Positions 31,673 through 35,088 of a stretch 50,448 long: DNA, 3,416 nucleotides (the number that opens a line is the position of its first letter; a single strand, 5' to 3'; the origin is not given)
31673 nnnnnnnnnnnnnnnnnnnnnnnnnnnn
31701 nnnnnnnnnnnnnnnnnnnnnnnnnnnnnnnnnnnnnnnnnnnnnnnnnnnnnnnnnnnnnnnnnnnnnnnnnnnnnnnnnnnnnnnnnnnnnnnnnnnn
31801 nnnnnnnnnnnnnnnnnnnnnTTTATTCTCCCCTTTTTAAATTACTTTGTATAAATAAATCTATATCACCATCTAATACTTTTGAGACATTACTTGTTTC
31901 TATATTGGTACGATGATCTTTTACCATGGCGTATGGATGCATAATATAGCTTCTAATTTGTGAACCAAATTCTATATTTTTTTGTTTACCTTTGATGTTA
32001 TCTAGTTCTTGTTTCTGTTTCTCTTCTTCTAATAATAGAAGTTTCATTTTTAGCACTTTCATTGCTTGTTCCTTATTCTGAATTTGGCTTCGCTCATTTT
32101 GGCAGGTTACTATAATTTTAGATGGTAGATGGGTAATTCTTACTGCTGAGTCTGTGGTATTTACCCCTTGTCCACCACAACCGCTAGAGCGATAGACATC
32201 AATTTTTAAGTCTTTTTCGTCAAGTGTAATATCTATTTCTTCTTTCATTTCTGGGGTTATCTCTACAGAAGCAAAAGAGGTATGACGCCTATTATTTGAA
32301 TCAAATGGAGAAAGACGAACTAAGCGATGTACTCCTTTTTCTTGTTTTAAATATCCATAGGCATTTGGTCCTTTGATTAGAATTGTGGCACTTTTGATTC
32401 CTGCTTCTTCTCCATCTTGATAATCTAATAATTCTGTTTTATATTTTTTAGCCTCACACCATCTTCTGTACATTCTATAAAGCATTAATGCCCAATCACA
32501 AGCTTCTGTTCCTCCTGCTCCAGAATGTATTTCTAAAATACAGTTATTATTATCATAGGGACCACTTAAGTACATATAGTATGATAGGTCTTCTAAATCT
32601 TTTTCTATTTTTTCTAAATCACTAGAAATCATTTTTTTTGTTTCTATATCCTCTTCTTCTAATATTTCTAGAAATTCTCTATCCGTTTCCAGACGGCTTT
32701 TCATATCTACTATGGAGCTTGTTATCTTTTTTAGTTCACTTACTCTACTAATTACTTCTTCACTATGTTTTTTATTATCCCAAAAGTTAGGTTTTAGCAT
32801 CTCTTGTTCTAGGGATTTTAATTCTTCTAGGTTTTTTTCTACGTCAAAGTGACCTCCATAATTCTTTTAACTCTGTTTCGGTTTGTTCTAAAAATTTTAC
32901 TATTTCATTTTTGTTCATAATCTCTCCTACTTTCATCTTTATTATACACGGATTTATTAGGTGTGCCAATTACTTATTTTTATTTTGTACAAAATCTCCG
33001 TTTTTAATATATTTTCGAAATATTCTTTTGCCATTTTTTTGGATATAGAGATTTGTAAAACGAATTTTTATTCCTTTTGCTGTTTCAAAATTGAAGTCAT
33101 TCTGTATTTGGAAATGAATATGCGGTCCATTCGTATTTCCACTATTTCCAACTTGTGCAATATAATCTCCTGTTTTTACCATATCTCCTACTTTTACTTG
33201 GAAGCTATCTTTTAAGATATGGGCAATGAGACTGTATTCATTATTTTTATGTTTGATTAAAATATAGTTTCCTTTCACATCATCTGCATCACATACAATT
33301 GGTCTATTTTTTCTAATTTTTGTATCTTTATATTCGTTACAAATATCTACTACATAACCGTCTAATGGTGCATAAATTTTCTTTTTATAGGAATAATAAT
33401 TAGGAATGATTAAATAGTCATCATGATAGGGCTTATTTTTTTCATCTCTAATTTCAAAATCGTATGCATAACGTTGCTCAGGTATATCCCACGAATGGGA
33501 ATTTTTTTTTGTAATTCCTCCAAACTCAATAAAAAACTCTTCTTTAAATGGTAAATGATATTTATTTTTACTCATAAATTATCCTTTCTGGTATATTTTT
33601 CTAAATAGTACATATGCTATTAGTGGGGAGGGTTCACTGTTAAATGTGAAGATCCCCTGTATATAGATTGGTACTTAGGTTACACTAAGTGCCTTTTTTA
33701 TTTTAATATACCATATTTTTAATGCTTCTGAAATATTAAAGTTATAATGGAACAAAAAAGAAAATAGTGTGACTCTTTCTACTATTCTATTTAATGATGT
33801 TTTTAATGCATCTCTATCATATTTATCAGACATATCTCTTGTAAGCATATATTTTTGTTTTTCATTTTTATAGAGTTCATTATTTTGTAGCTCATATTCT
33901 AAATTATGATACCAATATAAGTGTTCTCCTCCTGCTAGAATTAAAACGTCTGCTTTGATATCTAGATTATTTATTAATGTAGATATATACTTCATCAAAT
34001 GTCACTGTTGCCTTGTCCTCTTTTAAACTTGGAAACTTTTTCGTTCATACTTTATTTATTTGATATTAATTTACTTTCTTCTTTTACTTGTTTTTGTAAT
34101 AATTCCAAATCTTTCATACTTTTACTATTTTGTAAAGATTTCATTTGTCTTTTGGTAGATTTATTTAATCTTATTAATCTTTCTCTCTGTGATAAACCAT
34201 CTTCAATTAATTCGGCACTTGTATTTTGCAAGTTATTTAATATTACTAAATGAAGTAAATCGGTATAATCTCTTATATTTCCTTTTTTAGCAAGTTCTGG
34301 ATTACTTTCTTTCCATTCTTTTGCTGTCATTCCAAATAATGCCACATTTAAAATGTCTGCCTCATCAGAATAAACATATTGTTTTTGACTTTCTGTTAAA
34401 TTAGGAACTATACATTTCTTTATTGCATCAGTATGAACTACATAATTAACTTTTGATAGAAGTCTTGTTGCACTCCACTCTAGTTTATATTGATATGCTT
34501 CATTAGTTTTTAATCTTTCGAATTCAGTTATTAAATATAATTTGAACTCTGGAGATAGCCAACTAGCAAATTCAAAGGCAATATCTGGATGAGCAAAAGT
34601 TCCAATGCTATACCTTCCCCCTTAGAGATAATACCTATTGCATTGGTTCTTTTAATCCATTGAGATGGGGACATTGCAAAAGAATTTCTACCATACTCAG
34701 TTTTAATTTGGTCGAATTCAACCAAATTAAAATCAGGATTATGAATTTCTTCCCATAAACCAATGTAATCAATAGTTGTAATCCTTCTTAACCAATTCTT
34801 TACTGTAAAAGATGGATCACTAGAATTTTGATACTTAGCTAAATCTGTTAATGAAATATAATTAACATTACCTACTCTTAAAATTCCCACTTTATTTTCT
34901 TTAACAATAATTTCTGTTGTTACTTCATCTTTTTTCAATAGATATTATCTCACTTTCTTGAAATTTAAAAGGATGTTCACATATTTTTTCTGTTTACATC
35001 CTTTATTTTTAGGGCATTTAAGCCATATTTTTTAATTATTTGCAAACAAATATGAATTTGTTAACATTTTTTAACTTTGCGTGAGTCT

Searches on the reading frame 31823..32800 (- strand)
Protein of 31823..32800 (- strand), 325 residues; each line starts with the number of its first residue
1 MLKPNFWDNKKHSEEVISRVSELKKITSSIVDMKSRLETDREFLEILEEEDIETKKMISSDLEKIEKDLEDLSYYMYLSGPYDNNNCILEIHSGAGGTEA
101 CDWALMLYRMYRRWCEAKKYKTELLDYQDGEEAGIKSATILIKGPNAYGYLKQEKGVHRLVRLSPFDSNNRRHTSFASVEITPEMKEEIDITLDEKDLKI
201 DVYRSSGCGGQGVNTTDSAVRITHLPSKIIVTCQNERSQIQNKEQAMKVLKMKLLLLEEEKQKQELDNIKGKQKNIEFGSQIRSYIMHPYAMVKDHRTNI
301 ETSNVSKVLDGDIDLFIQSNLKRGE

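Call 6: search_protein_families(library=pfam, proteins=[window:31823-32800:-], max_evalue=1)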
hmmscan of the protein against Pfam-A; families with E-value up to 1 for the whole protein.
window:31823-32800:- (325 aa): 3 families
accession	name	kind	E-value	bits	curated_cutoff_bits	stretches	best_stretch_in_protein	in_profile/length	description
PF03462.23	PCRF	-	4.1e-59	200.1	24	1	2-179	13-194/194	PCRF domain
PF00472.26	RF-1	-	4e-40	136.8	35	1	187-297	1-116/116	RF-1 domain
PF05727.16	UPF0228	-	0.0089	16.4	25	1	11-61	35-85/124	Uncharacterised protein family (UPF0228)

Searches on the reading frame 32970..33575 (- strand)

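Call 6: search_protein_families(library=pfam, proteins=[window:32970-33575:-], max_evalue=1)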
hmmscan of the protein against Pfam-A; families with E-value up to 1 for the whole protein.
window:32970-33575:- (201 aa): 4 families
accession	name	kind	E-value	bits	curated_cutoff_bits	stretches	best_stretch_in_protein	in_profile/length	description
PF01551.29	Peptidase_M23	-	3.3e-17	62.9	28.7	1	63-159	12-89/96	Peptidase family M23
PF00364.28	Biotin_lipoyl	-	0.036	14.3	22.1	0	125-142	19-36/73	Biotin-requiring enzyme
PF13533.13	Biotin_lipoyl_2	-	0.058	13.7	29.8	1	127-141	16-30/32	Biotin-lipoyl like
PF13375.12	RnfC_N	-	0.19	12.2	25.6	0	126-143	45-62/101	RnfC Barrel sandwich hybrid domain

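Call 7: search_protein_families(library=padloc, proteins=[window:32970-33575:-], max_evalue=1)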
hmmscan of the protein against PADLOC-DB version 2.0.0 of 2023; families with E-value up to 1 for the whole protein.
window:32970-33575:- (201 aa): 0 families

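Call 8: search_protein_families(library=phrogs, proteins=[window:32970-33575:-], max_evalue=1)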
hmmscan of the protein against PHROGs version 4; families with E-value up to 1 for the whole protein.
window:32970-33575:- (201 aa): 23 families
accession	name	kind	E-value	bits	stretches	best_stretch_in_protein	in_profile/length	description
phrog_7767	-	other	3.9e-12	47.3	1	62-163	29-112/194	metallo-endopeptidase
phrog_1067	-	head and packaging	1.4e-11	44.6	1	95-194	784-877/991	minor head protein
phrog_14988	-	other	1.8e-11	45.2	1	59-159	39-128/272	peptidase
phrog_16615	-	other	2.9e-11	43.8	1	100-160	449-507/529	peptidase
phrog_6700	-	lysis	5.4e-11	41.1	1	67-165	2639-2719/2898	endolysin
phrog_3578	-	lysis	1.3e-09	39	1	116-158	296-337/405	endolysin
phrog_11037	-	unknown function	1.4e-09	38.6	1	64-164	202-290/365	-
phrog_28672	-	other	3.8e-08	33.3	1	101-157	319-373/397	metallo-endopeptidase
phrog_10030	-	tail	9.1e-08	30.8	1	102-158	1953-2006/2105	tail length tape measure protein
phrog_4070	-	tail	9.8e-07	28.2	1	100-162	654-714/989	tail length tape measure protein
phrog_13392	-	lysis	1.6e-06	28.8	1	97-157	84-147/308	endolysin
phrog_37190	-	other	4.1e-06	27.4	1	99-161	169-229/244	peptidase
phrog_8537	-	unknown function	9.1e-06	26.2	1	80-160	21-103/384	-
phrog_33207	-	other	3.7e-05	24.7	1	96-159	55-117/240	metallo-endopeptidase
phrog_3084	-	lysis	5.9e-05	23.3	1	105-157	61-116/468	endolysin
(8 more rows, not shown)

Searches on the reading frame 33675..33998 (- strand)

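Call 6: search_protein_families(library=pfam, proteins=[window:33675-33998:-], max_evalue=1)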
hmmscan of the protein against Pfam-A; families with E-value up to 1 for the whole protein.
window:33675-33998:- (107 aa): 1 family
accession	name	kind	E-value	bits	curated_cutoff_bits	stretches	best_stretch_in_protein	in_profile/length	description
PF12295.13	Symplekin_C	-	0.058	13.8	25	1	19-85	50-115/182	Symplekin tight junction protein C terminal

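Call 7: search_protein_families(library=padloc, proteins=[window:33675-33998:-], max_evalue=1)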
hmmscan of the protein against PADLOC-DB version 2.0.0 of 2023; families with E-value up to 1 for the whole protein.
window:33675-33998:- (107 aa): 0 families

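Call 8: search_protein_families(library=phrogs, proteins=[window:33675-33998:-], max_evalue=1)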
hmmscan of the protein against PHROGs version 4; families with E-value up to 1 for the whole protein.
window:33675-33998:- (107 aa): 0 families

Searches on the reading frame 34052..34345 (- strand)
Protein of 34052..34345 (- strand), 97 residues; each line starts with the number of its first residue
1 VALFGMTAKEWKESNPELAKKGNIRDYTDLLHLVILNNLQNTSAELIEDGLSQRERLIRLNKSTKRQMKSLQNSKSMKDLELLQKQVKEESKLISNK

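Call 6: search_protein_families(library=pfam, proteins=[window:34052-34345:-], max_evalue=1)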
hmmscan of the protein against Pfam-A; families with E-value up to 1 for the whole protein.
window:34052-34345:- (97 aa): 2 families
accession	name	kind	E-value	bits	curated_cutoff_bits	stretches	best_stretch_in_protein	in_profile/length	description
PF00565.23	SNase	-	0.032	15.1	21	1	23-74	45-96/107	Staphylococcal nuclease homologue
PF23169.1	HalD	-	0.12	12.2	26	1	14-85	9-79/228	Halogenase D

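Call 7: search_protein_families(library=padloc, proteins=[window:34052-34345:-], max_evalue=1)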
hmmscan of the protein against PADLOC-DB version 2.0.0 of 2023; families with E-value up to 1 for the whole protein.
window:34052-34345:- (97 aa): 1 family
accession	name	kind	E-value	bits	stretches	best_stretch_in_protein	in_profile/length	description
PDLC04962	PDC-S22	-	5.9e-25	85.9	1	1-83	196-276/281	-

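Call 8: search_protein_families(library=phrogs, proteins=[window:34052-34345:-], max_evalue=1)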
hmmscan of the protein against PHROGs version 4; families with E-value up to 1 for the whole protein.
window:34052-34345:- (97 aa): 3 families
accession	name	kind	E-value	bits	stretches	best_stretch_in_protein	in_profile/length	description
phrog_2657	-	transcription regulation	2.9e-14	54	1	2-83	162-239/243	transcriptional regulator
phrog_3348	-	unknown function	0.072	13.4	1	21-88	296-363/386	-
phrog_11294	-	unknown function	0.18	13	1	26-73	12-57/77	-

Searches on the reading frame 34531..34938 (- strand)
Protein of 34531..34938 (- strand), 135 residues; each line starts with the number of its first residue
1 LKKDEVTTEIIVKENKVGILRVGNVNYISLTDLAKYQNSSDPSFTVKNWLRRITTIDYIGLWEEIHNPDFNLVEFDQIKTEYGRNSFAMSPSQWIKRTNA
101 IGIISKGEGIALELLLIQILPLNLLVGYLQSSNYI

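Call 6: search_protein_families(library=pfam, proteins=[window:34531-34938:-], max_evalue=1)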
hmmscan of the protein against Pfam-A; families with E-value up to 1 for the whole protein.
window:34531-34938:- (135 aa): 2 families
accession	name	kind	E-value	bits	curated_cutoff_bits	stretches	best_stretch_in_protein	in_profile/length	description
PF04383.19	KilA-N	-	1e-06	29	23.8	1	20-82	10-69/107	KilA-N domain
PF14421.12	LmjF365940-deam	-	0.19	11.9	27.1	1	38-79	177-208/218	LmjF365940 subfamily CDD/CDA-like deaminase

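Call 7: search_protein_families(library=padloc, proteins=[window:34531-34938:-], max_evalue=1)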
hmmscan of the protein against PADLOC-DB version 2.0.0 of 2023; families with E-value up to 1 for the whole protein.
window:34531-34938:- (135 aa): 1 family
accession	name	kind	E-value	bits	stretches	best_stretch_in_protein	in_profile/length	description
PDLC04962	PDC-S22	-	1.9e-37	126.9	1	8-106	5-103/281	-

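Call 8: search_protein_families(library=phrogs, proteins=[window:34531-34938:-], max_evalue=1)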
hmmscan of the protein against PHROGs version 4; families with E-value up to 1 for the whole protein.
window:34531-34938:- (135 aa): 2 families
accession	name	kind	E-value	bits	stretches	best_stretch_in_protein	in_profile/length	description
phrog_32500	-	unknown function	1.9e-15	57.6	1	11-80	7-74/76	-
phrog_2657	-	transcription regulation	0.00034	21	1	10-97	6-69/243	transcriptional regulator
